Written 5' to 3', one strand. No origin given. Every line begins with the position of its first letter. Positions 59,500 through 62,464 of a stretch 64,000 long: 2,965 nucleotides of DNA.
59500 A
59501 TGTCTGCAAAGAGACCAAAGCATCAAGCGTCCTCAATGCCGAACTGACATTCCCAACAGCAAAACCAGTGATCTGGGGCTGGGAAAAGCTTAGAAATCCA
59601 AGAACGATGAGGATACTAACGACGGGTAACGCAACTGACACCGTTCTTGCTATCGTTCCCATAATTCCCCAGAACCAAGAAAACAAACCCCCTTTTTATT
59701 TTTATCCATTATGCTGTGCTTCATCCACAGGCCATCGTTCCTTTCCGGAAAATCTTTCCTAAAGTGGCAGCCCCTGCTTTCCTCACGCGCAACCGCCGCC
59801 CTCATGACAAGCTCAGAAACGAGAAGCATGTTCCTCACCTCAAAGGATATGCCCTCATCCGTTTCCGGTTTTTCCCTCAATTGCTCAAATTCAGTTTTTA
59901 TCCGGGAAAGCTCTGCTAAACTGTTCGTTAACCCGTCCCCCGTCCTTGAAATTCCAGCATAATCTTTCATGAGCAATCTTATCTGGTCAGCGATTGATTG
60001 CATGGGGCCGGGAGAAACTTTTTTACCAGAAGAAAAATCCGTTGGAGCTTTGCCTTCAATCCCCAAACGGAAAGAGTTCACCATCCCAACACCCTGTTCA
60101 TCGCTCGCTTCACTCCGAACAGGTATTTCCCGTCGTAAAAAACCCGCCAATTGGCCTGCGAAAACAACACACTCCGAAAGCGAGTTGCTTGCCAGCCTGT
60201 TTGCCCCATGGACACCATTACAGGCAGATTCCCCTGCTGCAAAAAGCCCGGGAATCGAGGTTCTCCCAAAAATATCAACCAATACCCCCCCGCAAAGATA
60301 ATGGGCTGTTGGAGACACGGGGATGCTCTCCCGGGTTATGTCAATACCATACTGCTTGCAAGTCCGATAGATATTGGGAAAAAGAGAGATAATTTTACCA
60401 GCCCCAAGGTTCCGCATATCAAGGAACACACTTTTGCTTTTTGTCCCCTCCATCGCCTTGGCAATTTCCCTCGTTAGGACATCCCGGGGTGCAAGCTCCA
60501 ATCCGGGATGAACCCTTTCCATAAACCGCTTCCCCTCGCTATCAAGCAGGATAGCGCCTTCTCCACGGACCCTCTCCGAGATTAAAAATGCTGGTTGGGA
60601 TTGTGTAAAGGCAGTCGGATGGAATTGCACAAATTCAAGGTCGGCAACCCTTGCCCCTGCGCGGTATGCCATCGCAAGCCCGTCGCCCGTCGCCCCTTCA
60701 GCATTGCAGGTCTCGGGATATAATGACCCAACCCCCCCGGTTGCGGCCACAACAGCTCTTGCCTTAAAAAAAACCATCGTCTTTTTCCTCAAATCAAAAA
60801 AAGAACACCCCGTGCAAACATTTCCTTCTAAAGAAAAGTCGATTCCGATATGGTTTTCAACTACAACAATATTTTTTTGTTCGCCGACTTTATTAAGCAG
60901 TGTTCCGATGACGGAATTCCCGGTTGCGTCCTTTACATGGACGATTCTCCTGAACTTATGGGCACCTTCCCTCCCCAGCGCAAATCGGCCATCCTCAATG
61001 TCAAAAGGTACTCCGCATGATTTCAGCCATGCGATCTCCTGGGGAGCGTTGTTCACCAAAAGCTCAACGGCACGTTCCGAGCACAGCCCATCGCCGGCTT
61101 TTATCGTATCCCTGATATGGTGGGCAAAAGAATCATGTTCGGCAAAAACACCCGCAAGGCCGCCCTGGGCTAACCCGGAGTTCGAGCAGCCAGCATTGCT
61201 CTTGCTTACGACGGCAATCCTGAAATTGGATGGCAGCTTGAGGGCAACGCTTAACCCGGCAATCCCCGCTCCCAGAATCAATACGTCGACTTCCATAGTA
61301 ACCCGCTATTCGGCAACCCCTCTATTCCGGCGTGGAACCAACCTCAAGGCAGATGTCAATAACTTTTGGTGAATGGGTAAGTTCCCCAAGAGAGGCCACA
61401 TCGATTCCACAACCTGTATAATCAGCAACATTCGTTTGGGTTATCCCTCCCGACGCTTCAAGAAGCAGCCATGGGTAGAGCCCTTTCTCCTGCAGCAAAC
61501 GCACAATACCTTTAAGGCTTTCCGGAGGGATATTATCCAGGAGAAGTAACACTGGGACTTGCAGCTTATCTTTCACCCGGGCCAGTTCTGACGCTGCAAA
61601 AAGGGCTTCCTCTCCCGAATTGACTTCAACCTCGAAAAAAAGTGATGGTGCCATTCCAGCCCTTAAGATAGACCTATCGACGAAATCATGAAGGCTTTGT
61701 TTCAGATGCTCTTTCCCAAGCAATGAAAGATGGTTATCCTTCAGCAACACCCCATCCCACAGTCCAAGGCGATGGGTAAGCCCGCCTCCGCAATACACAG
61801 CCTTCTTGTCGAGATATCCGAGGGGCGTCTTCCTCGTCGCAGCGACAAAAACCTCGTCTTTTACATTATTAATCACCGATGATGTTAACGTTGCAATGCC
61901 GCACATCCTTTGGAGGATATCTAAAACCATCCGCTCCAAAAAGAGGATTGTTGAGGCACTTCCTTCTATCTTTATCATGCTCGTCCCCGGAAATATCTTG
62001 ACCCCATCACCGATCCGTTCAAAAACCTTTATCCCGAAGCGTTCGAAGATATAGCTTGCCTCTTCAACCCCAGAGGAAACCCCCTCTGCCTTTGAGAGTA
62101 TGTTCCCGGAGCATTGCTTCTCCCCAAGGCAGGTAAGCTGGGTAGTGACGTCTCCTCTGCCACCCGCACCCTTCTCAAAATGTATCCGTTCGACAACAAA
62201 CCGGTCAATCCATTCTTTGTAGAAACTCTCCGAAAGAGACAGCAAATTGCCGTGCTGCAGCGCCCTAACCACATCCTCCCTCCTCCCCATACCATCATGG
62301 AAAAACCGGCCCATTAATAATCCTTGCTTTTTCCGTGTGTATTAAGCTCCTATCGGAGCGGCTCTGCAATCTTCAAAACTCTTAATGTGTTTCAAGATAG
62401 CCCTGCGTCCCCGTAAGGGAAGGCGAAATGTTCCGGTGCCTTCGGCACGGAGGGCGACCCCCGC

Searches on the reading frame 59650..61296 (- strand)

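Call 58: search_protein_families(library=pfam, proteins=[window:59650-61296:-], max_evalue=0.001)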
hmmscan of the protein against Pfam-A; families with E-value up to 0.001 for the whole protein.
window:59650-61296:- (548 aa): 5 families
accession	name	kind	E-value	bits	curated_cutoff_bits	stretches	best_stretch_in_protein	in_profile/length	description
PF00890.30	FAD_binding_2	-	5.2e-92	309.6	20.4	1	4-373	1-414/414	FAD binding domain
PF02910.25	Succ_DH_flav_C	-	9.7e-23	81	20.8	1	438-534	3-106/130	Fumarate reductase flavoprotein C-term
PF01266.30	DAO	-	1.1e-06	28.8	27.9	1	4-75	1-78/353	FAD dependent oxidoreductase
PF07992.20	Pyr_redox_2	-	2.6e-06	27.5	26.1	0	4-44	2-42/291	Pyridine nucleotide-disulphide oxidoreductase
PF03486.20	HI0933_like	-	0.00031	20.7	50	0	4-356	2-218/244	HI0933-like protein Rossmann domain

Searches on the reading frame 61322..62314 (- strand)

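Call 58: search_protein_families(library=pfam, proteins=[window:61322-62314:-], max_evalue=0.001)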
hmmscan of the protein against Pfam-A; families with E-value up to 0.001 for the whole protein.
window:61322-62314:- (330 aa): 2 families
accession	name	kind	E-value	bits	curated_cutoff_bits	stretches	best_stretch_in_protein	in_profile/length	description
PF01729.25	QRPTase_C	-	1.5e-32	113.1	23.1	1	140-323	1-168/169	Quinolinate phosphoribosyl transferase, C-terminal domain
PF02749.22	QRPTase_N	-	4e-16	59.4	27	1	55-138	1-82/82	Quinolinate phosphoribosyl transferase, N-terminal domain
